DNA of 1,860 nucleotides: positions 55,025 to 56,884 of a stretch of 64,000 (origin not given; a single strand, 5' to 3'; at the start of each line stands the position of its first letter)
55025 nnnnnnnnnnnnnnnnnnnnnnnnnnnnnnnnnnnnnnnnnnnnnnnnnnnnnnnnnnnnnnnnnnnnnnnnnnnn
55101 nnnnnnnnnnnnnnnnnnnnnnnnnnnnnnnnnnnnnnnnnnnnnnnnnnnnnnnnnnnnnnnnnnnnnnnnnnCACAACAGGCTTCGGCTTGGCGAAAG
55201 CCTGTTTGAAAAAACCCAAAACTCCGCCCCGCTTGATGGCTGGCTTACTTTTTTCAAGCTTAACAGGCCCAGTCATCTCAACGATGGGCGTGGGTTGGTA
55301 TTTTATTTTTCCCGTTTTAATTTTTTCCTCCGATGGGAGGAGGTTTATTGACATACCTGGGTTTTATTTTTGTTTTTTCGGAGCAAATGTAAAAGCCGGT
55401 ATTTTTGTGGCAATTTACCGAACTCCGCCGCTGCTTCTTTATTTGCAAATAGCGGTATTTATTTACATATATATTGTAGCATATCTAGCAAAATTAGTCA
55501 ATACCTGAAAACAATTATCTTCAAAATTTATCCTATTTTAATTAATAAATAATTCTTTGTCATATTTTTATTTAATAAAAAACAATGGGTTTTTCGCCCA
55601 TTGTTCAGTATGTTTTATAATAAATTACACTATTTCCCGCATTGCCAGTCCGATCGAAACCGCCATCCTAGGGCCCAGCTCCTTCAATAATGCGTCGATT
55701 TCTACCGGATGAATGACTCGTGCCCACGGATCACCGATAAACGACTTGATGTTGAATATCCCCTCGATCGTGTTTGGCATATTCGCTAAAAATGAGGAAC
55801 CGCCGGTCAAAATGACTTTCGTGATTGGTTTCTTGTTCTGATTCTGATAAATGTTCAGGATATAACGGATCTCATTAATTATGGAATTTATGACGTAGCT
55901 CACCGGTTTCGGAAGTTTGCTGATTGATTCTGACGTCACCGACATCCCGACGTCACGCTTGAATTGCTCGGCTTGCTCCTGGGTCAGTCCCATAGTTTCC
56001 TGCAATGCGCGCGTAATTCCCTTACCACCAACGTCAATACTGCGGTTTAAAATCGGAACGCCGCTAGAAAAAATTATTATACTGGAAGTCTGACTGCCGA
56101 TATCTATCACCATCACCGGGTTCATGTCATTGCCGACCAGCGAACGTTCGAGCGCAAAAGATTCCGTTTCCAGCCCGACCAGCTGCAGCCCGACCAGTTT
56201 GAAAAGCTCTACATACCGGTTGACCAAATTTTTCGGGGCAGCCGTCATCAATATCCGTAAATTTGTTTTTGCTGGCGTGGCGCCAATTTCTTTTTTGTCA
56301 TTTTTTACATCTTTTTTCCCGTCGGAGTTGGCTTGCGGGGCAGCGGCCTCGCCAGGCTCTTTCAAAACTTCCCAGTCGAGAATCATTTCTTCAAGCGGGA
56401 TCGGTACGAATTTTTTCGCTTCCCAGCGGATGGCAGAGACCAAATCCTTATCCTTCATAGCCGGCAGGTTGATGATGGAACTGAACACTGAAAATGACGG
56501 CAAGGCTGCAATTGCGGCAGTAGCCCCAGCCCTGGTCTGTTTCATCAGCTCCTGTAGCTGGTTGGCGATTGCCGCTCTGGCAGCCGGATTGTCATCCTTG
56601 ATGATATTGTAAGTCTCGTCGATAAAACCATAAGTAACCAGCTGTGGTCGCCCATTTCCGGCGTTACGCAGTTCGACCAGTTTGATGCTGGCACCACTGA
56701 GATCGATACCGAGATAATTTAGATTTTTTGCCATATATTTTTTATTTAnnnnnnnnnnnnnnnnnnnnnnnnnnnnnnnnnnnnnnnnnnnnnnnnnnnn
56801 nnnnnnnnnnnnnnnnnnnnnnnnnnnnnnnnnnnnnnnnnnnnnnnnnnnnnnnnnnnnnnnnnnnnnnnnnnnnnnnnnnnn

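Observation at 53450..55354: PilN with a ~430-residue Pro/Lys-rich linker between the INLLP motif and the transmembrane helix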

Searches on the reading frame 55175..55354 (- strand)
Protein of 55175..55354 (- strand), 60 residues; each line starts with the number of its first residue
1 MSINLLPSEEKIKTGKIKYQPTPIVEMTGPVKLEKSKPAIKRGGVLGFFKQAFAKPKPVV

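Call 65: search_protein_families(library=pfam, alignment_id=A6, max_evalue=10)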
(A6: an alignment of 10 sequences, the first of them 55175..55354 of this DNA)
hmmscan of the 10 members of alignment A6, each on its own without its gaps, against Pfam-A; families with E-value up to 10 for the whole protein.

A. member 1, window:55175-55354:- (60 aa): 0 families

B. families by the number of members that match (of 10 scanned): 2 families
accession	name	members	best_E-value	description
PF11686.13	DUF3283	1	0.085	Protein of unknown function (DUF3283)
PF01998.22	DUF131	1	0.32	Protein of unknown function DUF131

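Call 66: search_solved_structures(query=A6, max_evalue=10, show_alignments=4)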
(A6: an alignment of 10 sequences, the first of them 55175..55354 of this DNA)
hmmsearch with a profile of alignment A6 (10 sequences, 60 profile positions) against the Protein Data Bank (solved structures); distinct sequences matched with E-value up to 10: 1.
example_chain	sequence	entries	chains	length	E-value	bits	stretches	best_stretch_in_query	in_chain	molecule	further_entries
3pp2_A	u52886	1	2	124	1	13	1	40-51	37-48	Rho GTPase-activating protein 27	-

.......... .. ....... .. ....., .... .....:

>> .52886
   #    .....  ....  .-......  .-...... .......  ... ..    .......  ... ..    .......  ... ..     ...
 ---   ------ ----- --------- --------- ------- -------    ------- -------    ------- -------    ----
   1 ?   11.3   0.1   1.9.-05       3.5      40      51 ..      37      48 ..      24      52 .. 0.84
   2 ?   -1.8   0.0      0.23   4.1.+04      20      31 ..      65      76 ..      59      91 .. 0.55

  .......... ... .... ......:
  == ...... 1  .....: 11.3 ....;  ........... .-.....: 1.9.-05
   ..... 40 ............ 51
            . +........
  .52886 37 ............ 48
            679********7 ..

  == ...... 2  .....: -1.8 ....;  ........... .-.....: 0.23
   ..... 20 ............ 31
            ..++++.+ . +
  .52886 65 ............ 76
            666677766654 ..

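Call 67: find_homologous_proteins(query=A6, max_evalue=0.001)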
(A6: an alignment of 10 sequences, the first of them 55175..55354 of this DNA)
Query A6 (10 sequences): 440 candidates shared short words with the query, none scored E <= 0.001.

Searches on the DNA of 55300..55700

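Call 55: search_rna_families(source=window, start=55300, end=55700, threshold=evalue, max_evalue=1)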
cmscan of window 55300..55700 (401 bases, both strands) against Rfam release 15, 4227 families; matches with E-value up to 1: 1.
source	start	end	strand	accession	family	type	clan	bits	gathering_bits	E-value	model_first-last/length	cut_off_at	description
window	55540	55605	-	RF02064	STnc370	Gene; sRNA;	-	23.8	54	0.68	1-71/71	no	Enterobacterial sRNA STnc370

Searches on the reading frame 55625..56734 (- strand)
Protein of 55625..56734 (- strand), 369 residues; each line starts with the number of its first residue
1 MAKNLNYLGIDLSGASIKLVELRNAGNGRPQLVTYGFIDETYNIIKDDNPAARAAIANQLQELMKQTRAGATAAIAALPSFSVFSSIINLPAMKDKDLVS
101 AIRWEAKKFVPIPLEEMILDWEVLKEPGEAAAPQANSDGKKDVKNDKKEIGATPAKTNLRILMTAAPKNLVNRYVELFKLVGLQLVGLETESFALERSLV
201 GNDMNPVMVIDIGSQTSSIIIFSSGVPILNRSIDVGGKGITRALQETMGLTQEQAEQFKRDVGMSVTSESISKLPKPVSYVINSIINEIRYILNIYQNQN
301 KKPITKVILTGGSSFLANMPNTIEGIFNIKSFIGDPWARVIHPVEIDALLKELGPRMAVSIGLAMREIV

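Call 3: search_protein_families(library=pfam, proteins=[window:55625-56734:-], max_evalue=0.1)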
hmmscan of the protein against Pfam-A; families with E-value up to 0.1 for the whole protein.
window:55625-56734:- (369 aa): 6 families
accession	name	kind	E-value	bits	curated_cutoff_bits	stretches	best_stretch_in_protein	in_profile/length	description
PF11104.14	PilM_2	-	1e-39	136.9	27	2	146-367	112-339/340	Type IV pilus assembly protein PilM;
PF14450.12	FtsA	-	1.9e-13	51.3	31.8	1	208-337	1-113/127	Cell division protein FtsA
PF06723.19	MreB_Mbl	-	1.1e-06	28.2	27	1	207-269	147-215/327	MreB/Mbl protein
PF06277.17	EutA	-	0.00074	18.9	27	1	202-312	140-263/475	Ethanolamine utilisation protein EutA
PF08841.16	DDR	-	0.0084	15.6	24.6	0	285-365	256-326/328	Diol dehydratase reactivase ATPase-like domain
PF25216.1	Volactin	-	0.041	13.8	35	1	210-316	171-280/321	Volactin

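Call 4: search_protein_families(library=ncbifam, proteins=[window:55625-56734:-], max_evalue=0.1)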
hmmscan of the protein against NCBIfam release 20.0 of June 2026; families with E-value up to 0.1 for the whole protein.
window:55625-56734:- (369 aa): 11 families
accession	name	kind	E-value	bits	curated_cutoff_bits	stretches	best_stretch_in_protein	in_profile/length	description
TIGR01175.1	pilM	subfamily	7.7e-53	179.7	133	2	157-368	131-348/348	type IV pilus assembly protein PilM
NF045709.1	Amuc_1101_fam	equivalog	7.1e-26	91.2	650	2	202-368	175-350/608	Amuc_1101 family PilM-like pilus complex protein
TIGR01174.1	ftsA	equivalog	1.1e-14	54.4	175.85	1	157-351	146-355/371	cell division protein FtsA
NF011660.0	PRK15080.1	equivalog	1.8e-08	33.9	182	1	179-331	118-255/277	ethanolamine utilization protein EutJ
TIGR02529.1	EutJ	subfamily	3.1e-07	30.1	152.1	1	175-330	81-221/239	ethanolamine utilization protein EutJ family protein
NF010539.0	PRK13927.1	subfamily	9.5e-06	24.7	293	1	205-267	151-219/339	rod shape-determining protein MreB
TIGR00904.1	mreB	subfamily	7.5e-05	21.9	365.75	1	206-268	151-219/334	MreB/Mrl family cell shape determining protein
NF045748.1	MPN316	equivalog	0.0001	21.6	500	1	166-243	164-240/424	MPN316 family protein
NF007009.0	PRK09472.1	equivalog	0.0037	16.4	409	1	195-268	192-267/420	cell division protein FtsA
NF040964.1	MamK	subfamily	0.036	13.1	400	0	242-324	204-290/335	MamK family actin-like protein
NF008036.0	PRK10768.1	equivalog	0.062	12.4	382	0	257-330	97-167/304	ribonucleoside hydrolase RihC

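Call 43: find_homologous_proteins(query=window:55628-56734:-, max_evalue=1e-20)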
Query window:55628-56734:- (369 aa): 2024 proteins with E <= 1e-20 among 8000 candidates; the best 120 are listed.
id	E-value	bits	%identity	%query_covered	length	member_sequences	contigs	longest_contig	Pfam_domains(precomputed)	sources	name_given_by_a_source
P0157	9.0e-234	793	100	100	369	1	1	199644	PF06723.20,PF14450.13,PF11104.15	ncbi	-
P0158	9.8e-207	704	89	100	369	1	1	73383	PF06723.20,PF14450.13,PF11104.15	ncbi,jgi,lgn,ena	ncbi:MAG: pilus assembly protein PilM [Patescibacteria group bacterium]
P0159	7.5e-204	694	88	100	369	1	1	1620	PF06723.20,PF14450.13,PF11104.15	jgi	jgi:type IV pilus assembly protein PilM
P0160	1.8e-202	690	87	100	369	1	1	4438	PF06723.20,PF14450.13,PF11104.15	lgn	-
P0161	6.5e-202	688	87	100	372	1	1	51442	PF06723.20,PF14450.13,PF11104.15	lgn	-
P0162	4.8e-198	675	85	100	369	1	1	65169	PF06723.20,PF14450.13,PF11104.15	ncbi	ncbi:MAG: pilus assembly protein PilM [Patescibacteria group bacterium]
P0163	3.0e-195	666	84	100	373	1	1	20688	PF06723.20,PF14450.13,PF11104.15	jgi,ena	-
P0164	4.6e-166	570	70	100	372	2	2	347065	PF06723.20,PF14450.13,PF11104.15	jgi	jgi:type IV pilus assembly protein PilM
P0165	4.6e-165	567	69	100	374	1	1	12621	PF14450.13,PF11104.15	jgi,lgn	jgi:type IV pilus assembly protein PilM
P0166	2.6e-163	561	68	100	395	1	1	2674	PF06723.20,PF14450.13,PF11104.15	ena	-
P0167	1.0e-162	559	69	100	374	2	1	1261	PF14450.13,PF11104.15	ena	-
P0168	2.4e-162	558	69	100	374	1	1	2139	PF14450.13,PF11104.15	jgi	-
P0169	1.2e-160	552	68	100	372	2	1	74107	PF14450.13,PF11104.15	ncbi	-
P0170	1.9e-159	549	65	100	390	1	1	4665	PF06723.20,PF14450.13,PF11104.15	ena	-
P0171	7.8e-159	546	68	100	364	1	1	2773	PF06723.20,PF14450.13,PF11104.15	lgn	-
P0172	8.5e-158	543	67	100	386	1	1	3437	PF06723.20,PF14450.13,PF11104.15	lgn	-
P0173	3.1e-156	538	65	100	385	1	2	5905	PF06723.20,PF02541.23,PF14450.13,PF11104.15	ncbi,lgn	-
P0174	7.0e-156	537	65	100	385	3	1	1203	PF06723.20,PF14450.13,PF11104.15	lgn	-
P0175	8.0e-156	537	64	100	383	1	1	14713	PF06723.20,PF02541.23,PF14450.13,PF11104.15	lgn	-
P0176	9.6e-156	536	66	100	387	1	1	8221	PF06723.20,PF14450.13,PF11104.15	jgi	-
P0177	1.3e-155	536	63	100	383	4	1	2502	PF06723.20,PF02541.23,PF14450.13,PF11104.15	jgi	-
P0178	3.2e-154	531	63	100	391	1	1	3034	PF06723.20,PF14450.13,PF11104.15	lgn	-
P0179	7.9e-154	530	64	100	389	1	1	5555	PF06723.20,PF14450.13,PF11104.15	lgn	-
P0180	9.0e-154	530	65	100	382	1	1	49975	PF06723.20,PF02541.23,PF14450.13,PF11104.15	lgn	-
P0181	3.5e-152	525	64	100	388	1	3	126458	PF06723.20,PF02541.23,PF14450.13,PF11104.15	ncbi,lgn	-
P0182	1.3e-151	523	64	100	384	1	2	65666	PF06723.20,PF14450.13,PF11104.15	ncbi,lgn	-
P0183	3.8e-151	521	63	100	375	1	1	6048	PF06723.20,PF14450.13,PF11104.15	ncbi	-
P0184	1.1e-150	520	65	100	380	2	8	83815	PF06723.20,PF02541.23,PF14450.13,PF11104.15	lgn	-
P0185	4.1e-150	518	64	100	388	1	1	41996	PF06723.20,PF14450.13,PF11104.15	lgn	-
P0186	6.0e-149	514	63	100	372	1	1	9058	PF06723.20,PF02541.23,PF14450.13,PF11104.15,PF08841.17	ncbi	ncbi:MAG: pilus assembly protein PilM [Patescibacteria group bacterium]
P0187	8.5e-149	513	63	100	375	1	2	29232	PF06723.20,PF14450.13,PF11104.15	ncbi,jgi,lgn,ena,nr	ncbi:pilus assembly protein PilM [Patescibacteria group bacterium]|nr:pilus assembly protein PilM [P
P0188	1.7e-148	512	61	100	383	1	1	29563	PF06723.20,PF14450.13,PF11104.15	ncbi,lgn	-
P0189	2.0e-148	512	62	100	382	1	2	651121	PF06723.20,PF14450.13,PF11104.15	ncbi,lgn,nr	ncbi:MAG: pilus assembly protein PilM [Patescibacteria group bacterium]|nr:pilus assembly protein Pi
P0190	1.6e-146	506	63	100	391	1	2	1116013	PF06723.20,PF02541.23,PF14450.13,PF11104.15,PF08841.17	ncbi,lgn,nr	ncbi:MAG: pilus assembly protein PilM [Candidatus Kerfeldbacteria bacterium]|nr:pilus assembly prote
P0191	2.2e-145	502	58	97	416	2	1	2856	PF06723.20,PF14450.13,PF11104.15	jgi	-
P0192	7.5e-145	500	61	100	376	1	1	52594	PF06723.20,PF14450.13,PF11104.15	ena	-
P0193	2.8e-144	499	62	100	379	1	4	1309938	PF06723.20,PF14450.13,PF11104.15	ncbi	ncbi:MAG: pilus assembly protein PilM [Candidatus Kerfeldbacteria bacterium]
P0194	5.8e-144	498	65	95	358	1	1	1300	PF06723.20,PF14450.13,PF11104.15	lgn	-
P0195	8.0e-144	497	66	95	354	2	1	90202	PF06723.20,PF14450.13,PF11104.15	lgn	-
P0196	3.3e-143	495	64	96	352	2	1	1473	PF06723.20,PF14450.13,PF11104.15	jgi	-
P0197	1.4e-142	493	63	100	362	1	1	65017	PF06723.20,PF02541.23,PF14450.13,PF11104.15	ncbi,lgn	-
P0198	1.4e-138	480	56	100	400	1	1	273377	PF14450.13,PF11104.15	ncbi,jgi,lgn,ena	ncbi:MAG: pilus assembly protein PilM [Patescibacteria group bacterium]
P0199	1.1e-137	477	58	100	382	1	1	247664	PF14450.13,PF11104.15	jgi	-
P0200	2.5e-136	472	57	100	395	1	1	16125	PF06723.20,PF14450.13,PF11104.15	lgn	-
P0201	4.5e-136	472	57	100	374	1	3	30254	PF14450.13,PF11104.15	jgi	-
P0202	9.6e-135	467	57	100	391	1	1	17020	PF14450.13,PF11104.15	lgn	-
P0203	2.8e-131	456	58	100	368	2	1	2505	PF06723.20,PF14450.13,PF11104.15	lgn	-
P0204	4.1e-131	455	60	100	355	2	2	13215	PF06723.20,PF14450.13,PF11104.15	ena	-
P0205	2.6e-130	453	56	100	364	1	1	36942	PF06723.20,PF14450.13,PF11104.15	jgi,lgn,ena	-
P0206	4.7e-129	449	57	99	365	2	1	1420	PF06723.20,PF14450.13,PF11104.15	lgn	-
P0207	6.9e-129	448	55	100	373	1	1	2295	PF06723.20,PF14450.13,PF11104.15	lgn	-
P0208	4.5e-127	442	56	100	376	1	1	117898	PF06723.20,PF14450.13,PF11104.15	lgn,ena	-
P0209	1.3e-126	441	55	100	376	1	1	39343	PF06723.20,PF14450.13,PF11104.15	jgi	-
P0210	1.4e-125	437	53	100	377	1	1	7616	PF14450.13,PF11104.15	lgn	-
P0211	1.6e-125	437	56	98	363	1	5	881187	PF06723.20,PF14450.13,PF11104.15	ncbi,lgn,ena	-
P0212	9.9e-125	434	55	99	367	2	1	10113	PF01869.27,PF06723.20,PF14450.13,PF11104.15,PF08841.17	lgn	-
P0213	1.0e-124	434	55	99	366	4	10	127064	PF06723.20,PF14450.13,PF11104.15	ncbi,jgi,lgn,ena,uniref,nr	ncbi:MAG: hypothetical protein A2898_04005 [Candidatus Kerfeldbacteria bacterium RIFCSPLOWO2_01_FULL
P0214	1.3e-124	434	55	99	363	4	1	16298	PF06723.20,PF14450.13,PF11104.15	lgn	-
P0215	8.5e-124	431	54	99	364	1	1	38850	PF06723.20,PF14450.13,PF11104.15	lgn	-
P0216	9.5e-124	431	52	99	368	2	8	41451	PF06723.20,PF14450.13,PF11104.15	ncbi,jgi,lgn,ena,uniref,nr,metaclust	ncbi:MAG: hypothetical protein COT25_02280 [Candidatus Kerfeldbacteria bacterium CG08_land_8_20_14_0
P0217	1.4e-123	431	52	99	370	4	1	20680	PF06723.20,PF14450.13,PF11104.15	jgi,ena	-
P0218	1.9e-123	430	54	99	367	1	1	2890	PF06723.20,PF14450.13,PF11104.15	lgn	-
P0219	3.1e-123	429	52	99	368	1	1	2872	PF06723.20,PF14450.13,PF11104.15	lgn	-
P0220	1.5e-122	427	52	99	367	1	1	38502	PF06723.20,PF02541.23,PF14450.13,PF11104.15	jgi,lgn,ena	-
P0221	1.6e-122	427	51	99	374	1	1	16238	PF06723.20,PF14450.13,PF11104.15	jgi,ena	-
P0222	2.5e-122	426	53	99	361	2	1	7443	PF06723.20,PF14450.13,PF11104.15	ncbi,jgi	ncbi:MAG: type IV pilus assembly protein PilM [Patescibacteria group bacterium]|jgi:type IV pilus as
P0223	6.7e-122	425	51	99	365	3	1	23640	PF06723.20,PF14450.13,PF11104.15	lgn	-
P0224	7.5e-122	425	52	98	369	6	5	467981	PF06723.20,PF14450.13,PF11104.15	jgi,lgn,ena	jgi:type IV pilus assembly protein PilM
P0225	1.9e-121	424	54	100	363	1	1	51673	PF06723.20,PF14450.13,PF11104.15,PF08841.17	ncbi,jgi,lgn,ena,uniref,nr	ncbi:MAG: hypothetical protein COY66_02610 [Candidatus Kerfeldbacteria bacterium CG_4_10_14_0_8_um_f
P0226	3.3e-121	423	54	99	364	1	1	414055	PF06723.20,PF14450.13,PF11104.15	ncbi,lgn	-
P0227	7.4e-121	422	51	99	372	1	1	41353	PF06723.20,PF02541.23,PF14450.13,PF11104.15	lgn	-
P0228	1.2e-120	421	54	99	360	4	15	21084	PF06723.20,PF14450.13,PF11104.15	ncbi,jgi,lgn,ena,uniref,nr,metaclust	ncbi:MAG: hypothetical protein COT24_05705 [Candidatus Kerfeldbacteria bacterium CG08_land_8_20_14_0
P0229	1.6e-120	421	53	99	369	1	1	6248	PF06723.20,PF14450.13,PF11104.15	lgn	-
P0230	1.8e-120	420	52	99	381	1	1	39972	PF06723.20,PF14450.13,PF11104.15,PF08841.17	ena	-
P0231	3.3e-120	419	52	99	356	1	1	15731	PF06723.20,PF14450.13,PF11104.15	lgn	-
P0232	1.1e-119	418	52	100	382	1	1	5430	PF06723.20,PF14450.13,PF11104.15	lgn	-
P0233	1.7e-119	417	52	100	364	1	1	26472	PF06723.20,PF14450.13,PF11104.15,PF08841.17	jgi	jgi:type IV pilus assembly protein PilM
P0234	2.4e-119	417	54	99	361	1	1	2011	PF06723.20,PF14450.13,PF11104.15,PF08841.17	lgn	-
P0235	6.5e-119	415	52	99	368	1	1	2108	PF06723.20,PF14450.13,PF11104.15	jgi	-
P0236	1.0e-118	415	51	98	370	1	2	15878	PF06723.20,PF14450.13,PF11104.15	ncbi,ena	-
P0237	1.1e-118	415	51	100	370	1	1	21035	PF06723.20,PF14450.13,PF11104.15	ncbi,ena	-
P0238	1.2e-118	414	52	100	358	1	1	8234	PF06723.20,PF14450.13,PF11104.15,PF08841.17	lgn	-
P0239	1.3e-118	414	52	99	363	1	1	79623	PF06723.20,PF14450.13,PF11104.15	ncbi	-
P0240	1.5e-118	414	51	99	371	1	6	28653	PF06723.20,PF14450.13,PF11104.15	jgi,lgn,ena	-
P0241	3.0e-118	413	53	99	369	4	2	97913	PF06723.20,PF14450.13,PF11104.15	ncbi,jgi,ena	ncbi:MAG: pilus assembly protein PilM [Patescibacteria group bacterium]|jgi:Tfp pilus assembly PilM 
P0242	3.1e-118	413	51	98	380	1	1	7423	PF06723.20,PF14450.13,PF11104.15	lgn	-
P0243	3.2e-118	413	52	99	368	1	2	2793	PF06723.20,PF14450.13,PF11104.15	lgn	-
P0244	3.7e-118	413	50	99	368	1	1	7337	PF06723.20,PF14450.13,PF11104.15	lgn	-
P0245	4.5e-118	412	53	100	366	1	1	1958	PF06723.20,PF14450.13,PF11104.15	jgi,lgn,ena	-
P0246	4.9e-118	412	53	99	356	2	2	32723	PF06723.20,PF14450.13,PF11104.15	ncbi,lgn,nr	ncbi:MAG: type IV pilus assembly protein PilM [Candidatus Kerfeldbacteria bacterium]|nr:type IV pilu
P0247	6.5e-118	412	52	98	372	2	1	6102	PF06723.20,PF14450.13,PF11104.15,PF08841.17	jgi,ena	-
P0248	7.0e-118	412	51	99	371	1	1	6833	PF06723.20,PF14450.13,PF11104.15,PF08841.17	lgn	-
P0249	1.8e-117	410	52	100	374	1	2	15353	PF06723.20,PF14450.13,PF11104.15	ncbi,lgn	-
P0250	1.9e-117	410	51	99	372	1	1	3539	PF06723.20,PF14450.13,PF11104.15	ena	-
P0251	2.7e-117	410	50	99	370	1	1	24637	PF06723.20,PF14450.13,PF11104.15,PF08841.17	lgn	-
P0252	6.5e-117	409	52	98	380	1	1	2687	PF06723.20,PF14450.13,PF11104.15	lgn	-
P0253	8.3e-117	408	51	99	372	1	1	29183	PF06723.20,PF14450.13,PF11104.15,PF08841.17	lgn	-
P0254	9.1e-117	408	52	99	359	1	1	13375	PF06723.20,PF14450.13,PF11104.15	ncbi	-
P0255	1.0e-116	408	52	99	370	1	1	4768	PF06723.20,PF14450.13,PF11104.15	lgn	-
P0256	1.0e-116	408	50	100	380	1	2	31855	PF06723.20,PF14450.13,PF11104.15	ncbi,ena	-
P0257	1.1e-116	408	52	100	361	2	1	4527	PF06723.20,PF14450.13,PF11104.15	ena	-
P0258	1.3e-116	408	52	100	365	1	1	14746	PF06723.20,PF14450.13,PF11104.15,PF08841.17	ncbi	ncbi:MAG: pilus assembly protein PilM [bacterium]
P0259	1.4e-116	408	50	100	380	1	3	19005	PF06723.20,PF14450.13,PF11104.15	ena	-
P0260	1.5e-116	407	52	98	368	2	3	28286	PF25216.1,PF06723.20,PF14450.13,PF11104.15,PF08841.17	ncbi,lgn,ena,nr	ncbi:MAG: type IV pilus assembly protein PilM [Patescibacteria group bacterium]|nr:type IV pilus ass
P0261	1.6e-116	407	51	99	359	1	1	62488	PF06723.20,PF14450.13,PF11104.15,PF08841.17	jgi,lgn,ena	-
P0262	1.7e-116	407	52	99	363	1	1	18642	PF06723.20,PF14450.13,PF11104.15,PF08841.17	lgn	-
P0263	1.8e-116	407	50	99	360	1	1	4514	PF06723.20,PF14450.13,PF11104.15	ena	-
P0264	1.8e-116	407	54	99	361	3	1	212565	PF25216.1,PF06723.20,PF14450.13,PF11104.15,PF08841.17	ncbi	ncbi:MAG: type IV pilus assembly protein PilM [Patescibacteria group bacterium]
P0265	1.9e-116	407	52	98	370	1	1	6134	PF06723.20,PF14450.13,PF11104.15,PF08841.17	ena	-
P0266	2.1e-116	407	51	98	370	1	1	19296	PF06723.20,PF14450.13,PF11104.15,PF08841.17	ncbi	-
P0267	2.4e-116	407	52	99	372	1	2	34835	PF06723.20,PF14450.13,PF11104.15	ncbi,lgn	-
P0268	2.4e-116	407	52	98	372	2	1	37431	PF06723.20,PF14450.13,PF11104.15,PF08841.17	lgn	-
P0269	2.8e-116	407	52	99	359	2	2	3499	PF06723.20,PF14450.13,PF11104.15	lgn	-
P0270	3.6e-116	406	53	98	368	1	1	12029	PF06723.20,PF14450.13,PF11104.15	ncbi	-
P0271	3.7e-116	406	51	100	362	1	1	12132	PF06723.20,PF14450.13,PF11104.15,PF08841.17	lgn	-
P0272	4.6e-116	406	50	99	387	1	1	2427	PF06723.20,PF14450.13,PF11104.15,PF08841.17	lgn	-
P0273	4.7e-116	406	52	100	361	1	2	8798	PF06723.20,PF14450.13,PF11104.15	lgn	-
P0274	4.8e-116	406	51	100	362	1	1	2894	PF06723.20,PF14450.13,PF11104.15,PF08841.17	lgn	-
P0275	5.0e-116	406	51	98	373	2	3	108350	PF06723.20,PF14450.13,PF11104.15,PF08841.17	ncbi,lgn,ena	-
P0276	6.6e-116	405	51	99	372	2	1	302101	PF06723.20,PF14450.13,PF11104.15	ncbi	ncbi:MAG: pilus assembly protein PilM [Candidatus Kerfeldbacteria bacterium]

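Call 63: search_solved_structures(query=window:55628-56734:-, max_evalue=0.001, show_alignments=0)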
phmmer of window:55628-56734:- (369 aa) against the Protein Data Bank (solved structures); distinct sequences matched with E-value up to 0.001: 4.
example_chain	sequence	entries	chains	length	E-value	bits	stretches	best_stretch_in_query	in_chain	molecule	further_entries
3jc8_Ma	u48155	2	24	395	1e-25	94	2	152-366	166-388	Type IV pilus biogenesis protein PilM | PilM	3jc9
2ych_A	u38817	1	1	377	2.7e-25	92.6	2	6-125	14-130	COMPETENCE PROTEIN PILM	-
5eox_A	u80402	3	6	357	7.3e-22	81.3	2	6-123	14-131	Type 4 fimbrial biogenesis protein PilM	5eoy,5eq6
5eou_A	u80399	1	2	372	8.8e-22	81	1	6-367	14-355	Type 4 fimbrial biogenesis protein PilM,Type 4 fimbrial biogenesis protein PilN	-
